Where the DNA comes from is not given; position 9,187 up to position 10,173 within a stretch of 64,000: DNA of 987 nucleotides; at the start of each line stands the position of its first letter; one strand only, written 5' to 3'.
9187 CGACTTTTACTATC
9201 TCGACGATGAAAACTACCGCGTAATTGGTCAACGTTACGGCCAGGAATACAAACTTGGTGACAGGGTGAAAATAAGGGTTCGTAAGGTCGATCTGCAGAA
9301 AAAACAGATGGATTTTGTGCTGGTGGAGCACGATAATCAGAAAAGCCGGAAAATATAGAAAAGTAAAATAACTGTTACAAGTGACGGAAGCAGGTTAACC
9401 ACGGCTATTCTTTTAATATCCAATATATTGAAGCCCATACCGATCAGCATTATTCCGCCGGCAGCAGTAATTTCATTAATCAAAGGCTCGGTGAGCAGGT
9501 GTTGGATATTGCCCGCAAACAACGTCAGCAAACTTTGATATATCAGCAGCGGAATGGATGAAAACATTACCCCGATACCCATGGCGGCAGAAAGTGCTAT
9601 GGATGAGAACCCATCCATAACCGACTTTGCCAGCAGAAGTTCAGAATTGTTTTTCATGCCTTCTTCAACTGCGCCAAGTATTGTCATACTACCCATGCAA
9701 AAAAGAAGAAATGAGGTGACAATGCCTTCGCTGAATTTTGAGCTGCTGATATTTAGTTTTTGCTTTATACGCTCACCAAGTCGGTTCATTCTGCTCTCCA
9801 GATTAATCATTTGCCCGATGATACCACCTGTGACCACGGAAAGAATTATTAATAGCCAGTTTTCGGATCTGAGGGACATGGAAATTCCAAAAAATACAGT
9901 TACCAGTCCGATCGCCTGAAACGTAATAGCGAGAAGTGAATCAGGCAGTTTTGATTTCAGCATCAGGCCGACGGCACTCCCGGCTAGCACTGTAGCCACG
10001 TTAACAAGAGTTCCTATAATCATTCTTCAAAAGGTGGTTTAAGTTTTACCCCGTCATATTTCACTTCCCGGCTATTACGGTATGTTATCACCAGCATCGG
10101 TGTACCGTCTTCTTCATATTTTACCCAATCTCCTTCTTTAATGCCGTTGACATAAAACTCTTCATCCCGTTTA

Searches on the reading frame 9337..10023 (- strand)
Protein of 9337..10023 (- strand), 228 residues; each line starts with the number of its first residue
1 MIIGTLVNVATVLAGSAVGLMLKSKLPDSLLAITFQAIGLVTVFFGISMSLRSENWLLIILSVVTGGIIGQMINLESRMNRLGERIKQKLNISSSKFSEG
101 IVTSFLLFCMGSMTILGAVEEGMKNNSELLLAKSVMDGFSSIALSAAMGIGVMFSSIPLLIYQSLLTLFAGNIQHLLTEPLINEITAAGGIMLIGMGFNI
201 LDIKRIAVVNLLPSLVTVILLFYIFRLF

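Call 21: search_protein_families(library=pfam, proteins=[window:9337-10023:-])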
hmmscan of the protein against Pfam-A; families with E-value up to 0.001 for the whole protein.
window:9337-10023:- (228 aa): 1 family
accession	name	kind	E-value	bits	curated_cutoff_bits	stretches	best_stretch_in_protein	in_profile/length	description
PF04474.17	DUF554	-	2.9e-76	256.2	25.1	1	3-222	1-219/220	Protein of unknown function (DUF554)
